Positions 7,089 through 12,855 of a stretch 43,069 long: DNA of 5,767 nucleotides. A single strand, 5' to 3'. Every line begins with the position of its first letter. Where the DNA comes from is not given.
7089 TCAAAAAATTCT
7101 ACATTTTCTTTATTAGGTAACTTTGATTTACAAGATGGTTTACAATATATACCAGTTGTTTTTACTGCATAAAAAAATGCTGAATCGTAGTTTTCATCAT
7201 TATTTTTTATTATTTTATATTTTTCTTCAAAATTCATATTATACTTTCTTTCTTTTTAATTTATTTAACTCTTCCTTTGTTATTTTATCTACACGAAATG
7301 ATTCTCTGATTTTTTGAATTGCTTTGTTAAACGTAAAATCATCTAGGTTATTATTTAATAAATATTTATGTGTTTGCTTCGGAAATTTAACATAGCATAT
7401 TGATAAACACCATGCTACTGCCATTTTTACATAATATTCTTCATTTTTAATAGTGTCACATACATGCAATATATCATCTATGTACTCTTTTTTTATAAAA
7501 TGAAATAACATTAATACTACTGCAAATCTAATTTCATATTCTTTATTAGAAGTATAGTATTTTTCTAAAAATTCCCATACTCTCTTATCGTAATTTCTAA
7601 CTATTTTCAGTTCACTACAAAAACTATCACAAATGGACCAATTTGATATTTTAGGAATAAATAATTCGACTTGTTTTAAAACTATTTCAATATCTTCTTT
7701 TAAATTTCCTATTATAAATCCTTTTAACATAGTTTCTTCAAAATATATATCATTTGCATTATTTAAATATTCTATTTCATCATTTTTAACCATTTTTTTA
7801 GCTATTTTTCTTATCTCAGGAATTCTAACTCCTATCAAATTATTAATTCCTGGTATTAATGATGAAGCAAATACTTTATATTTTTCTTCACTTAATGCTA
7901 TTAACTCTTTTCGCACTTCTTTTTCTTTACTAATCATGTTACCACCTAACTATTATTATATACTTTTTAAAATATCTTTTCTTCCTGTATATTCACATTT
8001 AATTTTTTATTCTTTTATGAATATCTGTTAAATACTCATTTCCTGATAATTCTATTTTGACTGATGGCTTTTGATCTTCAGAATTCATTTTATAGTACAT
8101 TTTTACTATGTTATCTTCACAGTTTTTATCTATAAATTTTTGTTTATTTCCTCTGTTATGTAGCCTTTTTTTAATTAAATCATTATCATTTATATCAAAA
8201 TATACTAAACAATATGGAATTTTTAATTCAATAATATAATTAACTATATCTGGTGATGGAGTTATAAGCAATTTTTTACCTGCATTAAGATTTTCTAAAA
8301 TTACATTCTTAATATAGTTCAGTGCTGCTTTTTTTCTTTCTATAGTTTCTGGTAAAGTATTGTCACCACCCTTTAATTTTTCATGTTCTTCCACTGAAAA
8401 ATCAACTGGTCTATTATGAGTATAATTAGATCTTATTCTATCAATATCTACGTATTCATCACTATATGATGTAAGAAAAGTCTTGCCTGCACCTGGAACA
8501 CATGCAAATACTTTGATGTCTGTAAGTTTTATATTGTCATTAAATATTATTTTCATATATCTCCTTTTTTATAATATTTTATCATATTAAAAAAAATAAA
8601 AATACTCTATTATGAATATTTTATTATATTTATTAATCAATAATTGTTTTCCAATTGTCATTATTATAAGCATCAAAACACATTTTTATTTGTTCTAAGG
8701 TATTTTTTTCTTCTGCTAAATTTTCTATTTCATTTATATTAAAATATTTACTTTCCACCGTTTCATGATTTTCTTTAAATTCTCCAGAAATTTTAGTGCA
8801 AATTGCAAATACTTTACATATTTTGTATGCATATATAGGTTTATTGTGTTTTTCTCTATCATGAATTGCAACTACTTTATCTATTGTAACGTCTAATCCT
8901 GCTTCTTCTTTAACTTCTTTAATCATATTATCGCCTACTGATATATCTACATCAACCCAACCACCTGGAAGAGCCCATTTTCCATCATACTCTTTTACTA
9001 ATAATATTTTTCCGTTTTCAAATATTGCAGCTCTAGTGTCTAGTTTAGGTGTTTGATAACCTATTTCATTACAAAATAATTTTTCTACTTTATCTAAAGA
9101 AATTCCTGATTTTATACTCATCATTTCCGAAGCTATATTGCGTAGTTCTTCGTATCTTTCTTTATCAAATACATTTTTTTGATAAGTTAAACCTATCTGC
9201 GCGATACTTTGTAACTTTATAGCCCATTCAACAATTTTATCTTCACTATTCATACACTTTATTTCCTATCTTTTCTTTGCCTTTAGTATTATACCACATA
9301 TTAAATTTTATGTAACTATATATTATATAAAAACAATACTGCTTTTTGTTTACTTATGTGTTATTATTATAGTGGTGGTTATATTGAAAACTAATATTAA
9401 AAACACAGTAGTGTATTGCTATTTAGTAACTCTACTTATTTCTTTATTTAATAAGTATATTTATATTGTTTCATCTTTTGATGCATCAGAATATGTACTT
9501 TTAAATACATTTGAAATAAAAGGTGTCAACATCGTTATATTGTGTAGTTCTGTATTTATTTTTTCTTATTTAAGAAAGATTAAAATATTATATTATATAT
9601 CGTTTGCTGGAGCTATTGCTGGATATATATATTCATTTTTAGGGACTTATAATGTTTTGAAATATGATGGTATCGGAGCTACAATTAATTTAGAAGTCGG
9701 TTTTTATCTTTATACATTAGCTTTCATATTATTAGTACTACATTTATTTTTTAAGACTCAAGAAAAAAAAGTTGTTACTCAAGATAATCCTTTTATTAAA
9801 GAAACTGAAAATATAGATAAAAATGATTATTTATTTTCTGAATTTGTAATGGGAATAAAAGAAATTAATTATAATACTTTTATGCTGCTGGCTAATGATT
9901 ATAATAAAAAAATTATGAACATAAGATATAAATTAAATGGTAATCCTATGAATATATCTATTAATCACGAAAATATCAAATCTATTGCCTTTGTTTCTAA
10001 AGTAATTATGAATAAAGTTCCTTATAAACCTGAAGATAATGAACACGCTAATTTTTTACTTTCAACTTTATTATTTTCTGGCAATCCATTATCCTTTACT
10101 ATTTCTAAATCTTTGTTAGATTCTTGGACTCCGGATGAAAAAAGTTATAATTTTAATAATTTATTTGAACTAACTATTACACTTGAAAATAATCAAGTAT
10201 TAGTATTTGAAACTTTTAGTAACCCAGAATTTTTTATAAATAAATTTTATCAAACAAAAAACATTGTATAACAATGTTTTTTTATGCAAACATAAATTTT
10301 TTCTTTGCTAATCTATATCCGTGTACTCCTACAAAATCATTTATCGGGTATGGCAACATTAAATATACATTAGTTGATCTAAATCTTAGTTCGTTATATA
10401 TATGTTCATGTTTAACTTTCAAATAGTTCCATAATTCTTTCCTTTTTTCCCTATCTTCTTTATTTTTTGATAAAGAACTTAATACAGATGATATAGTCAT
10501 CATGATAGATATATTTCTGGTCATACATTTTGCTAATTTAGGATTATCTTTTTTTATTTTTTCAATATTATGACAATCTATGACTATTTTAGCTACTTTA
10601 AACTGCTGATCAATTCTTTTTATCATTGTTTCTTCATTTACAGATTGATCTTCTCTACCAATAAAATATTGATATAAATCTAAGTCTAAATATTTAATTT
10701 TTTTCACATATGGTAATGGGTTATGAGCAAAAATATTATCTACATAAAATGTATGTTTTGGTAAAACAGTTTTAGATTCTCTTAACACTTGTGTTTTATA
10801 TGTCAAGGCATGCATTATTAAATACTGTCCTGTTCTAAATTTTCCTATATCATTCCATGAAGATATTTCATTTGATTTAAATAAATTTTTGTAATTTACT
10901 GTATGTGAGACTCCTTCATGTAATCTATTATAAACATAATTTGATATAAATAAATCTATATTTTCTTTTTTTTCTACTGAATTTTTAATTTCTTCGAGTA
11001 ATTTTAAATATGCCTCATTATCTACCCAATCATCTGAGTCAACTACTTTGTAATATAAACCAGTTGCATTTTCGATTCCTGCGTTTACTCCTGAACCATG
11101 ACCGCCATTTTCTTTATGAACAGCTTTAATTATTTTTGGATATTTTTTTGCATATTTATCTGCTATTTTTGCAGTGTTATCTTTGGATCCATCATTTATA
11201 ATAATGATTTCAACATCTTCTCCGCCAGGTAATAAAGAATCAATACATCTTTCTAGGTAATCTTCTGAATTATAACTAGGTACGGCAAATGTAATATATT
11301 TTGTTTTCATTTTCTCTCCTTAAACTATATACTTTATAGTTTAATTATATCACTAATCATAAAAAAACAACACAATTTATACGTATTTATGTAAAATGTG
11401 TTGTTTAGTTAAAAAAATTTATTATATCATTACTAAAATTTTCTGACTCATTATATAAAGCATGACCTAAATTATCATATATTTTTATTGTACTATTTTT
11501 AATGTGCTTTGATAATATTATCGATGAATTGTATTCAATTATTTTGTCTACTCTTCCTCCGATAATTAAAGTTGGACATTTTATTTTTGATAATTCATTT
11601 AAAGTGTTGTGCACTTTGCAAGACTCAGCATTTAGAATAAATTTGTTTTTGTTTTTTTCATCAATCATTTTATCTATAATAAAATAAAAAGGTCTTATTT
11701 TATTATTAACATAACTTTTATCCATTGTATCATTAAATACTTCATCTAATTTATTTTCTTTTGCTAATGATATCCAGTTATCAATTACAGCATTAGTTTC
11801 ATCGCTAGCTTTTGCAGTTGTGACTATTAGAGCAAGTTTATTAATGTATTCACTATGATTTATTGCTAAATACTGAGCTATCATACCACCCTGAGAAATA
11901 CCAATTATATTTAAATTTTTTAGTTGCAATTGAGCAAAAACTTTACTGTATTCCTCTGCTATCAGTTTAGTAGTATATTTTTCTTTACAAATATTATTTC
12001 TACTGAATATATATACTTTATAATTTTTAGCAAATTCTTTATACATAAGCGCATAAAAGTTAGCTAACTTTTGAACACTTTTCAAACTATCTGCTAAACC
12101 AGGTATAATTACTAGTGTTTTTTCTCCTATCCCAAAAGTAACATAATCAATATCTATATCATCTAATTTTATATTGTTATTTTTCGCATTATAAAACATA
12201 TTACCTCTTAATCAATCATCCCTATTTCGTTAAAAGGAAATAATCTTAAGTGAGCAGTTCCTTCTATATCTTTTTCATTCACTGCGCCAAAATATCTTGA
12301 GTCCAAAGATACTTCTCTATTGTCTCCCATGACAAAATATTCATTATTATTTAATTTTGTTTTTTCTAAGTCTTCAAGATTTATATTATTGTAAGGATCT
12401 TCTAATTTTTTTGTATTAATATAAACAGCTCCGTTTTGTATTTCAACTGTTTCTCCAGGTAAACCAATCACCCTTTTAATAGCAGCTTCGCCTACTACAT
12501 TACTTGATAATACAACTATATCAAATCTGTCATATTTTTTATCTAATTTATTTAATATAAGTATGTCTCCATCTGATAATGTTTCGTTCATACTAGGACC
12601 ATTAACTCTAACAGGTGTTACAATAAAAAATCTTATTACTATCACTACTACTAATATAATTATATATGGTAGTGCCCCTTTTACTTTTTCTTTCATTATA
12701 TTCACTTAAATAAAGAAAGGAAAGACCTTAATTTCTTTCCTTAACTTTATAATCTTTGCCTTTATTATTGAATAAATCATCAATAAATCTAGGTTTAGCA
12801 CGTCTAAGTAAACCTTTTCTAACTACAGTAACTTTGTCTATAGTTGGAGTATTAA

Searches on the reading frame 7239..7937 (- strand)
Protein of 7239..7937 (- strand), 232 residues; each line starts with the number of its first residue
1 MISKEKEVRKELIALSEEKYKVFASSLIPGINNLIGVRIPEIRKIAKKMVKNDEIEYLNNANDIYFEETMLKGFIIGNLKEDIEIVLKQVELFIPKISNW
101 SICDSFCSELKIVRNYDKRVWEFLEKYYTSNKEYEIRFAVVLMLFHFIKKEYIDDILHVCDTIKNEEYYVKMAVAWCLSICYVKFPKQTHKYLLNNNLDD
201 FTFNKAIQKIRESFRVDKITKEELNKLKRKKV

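Call 40: search_protein_families(library=pfam, proteins=[window:7239-7937:-], max_evalue=0.001)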
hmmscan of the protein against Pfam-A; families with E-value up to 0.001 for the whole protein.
window:7239-7937:- (232 aa): 1 family
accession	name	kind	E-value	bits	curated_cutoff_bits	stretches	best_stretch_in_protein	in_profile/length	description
PF08713.17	DNA_alkylation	-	5.7e-19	69.1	21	1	8-210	1-213/213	DNA alkylation repair enzyme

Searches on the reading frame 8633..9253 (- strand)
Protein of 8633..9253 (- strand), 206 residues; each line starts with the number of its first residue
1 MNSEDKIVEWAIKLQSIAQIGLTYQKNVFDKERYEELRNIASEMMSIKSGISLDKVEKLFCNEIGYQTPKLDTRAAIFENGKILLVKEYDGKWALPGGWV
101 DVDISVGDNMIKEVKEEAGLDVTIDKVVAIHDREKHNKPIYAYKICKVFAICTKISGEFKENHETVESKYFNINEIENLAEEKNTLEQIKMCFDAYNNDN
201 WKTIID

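Call 41: search_protein_families(library=pfam, proteins=[window:8633-9253:-], max_evalue=0.001)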
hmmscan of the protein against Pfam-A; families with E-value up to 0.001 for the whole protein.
window:8633-9253:- (206 aa): 2 families
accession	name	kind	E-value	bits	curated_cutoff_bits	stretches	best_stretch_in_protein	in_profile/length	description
PF12535.13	Nudix_N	-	2.4e-24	85.2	27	1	5-60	1-56/56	Hydrolase of X-linked nucleoside diphosphate N terminal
PF00293.34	NUDIX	-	1.1e-09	38.8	21.1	1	76-181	8-122/134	NUDIX domain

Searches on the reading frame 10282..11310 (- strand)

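Call 41: search_protein_families(library=pfam, proteins=[window:10282-11310:-], max_evalue=0.001)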
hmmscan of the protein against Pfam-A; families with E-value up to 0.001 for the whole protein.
window:10282-11310:- (342 aa): 2 families
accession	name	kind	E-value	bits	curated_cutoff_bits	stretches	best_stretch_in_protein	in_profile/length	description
PF00535.33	Glycos_transf_2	-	8.6e-30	104.3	23.3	1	8-110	2-105/168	Glycosyl transferase family 2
PF13641.12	Glyco_tranf_2_3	-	5.1e-10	40.2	27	1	6-99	3-102/230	Glycosyltransferase like family 2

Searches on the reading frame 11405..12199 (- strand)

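Call 41: search_protein_families(library=pfam, proteins=[window:11405-12199:-], max_evalue=0.001)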
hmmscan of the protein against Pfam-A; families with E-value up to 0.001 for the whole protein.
window:11405-12199:- (264 aa): 8 families
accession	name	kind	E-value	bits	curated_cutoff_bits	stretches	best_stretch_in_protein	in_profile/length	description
PF00561.26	Abhydrolase_1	-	6.5e-16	59.2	25.8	1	28-142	2-119/245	alpha/beta hydrolase fold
PF12146.15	Hydrolase_4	-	9.6e-11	41.9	27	1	92-253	74-239/239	Serine aminopeptidase, S33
PF03959.19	FSH1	-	1.1e-05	25.7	21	1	90-246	97-199/211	Serine hydrolase (FSH1)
PF02089.21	Palm_thioest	-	0.0001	22.6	26.8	1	29-163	2-143/254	Palmitoyl protein thioesterase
PF03096.20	Ndr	-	0.0001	21.6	23.3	1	77-216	82-228/283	Ndr family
PF01738.24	DLH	-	0.00017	21.7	21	0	196-256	132-196/217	Dienelactone hydrolase family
PF07819.20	PGAP1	-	0.00021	21.5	24.3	0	91-141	88-138/233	PGAP1-like alpha/beta domain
PF20434.5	BD-FAE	-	0.00033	20.7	26.8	1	91-231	86-213/215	BD-FAE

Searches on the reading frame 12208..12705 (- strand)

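Call 41: search_protein_families(library=pfam, proteins=[window:12208-12705:-], max_evalue=0.001)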
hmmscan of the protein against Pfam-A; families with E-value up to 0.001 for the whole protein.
window:12208-12705:- (165 aa): 2 families
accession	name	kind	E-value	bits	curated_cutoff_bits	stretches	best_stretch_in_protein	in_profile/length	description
PF10502.14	Peptidase_S26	-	2.3e-41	142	22.9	1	14-155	8-167/168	Signal peptidase, peptidase S26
PF00717.28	Peptidase_S24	-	7.2e-06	26.1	23.3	1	32-90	38-92/116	Peptidase S24-like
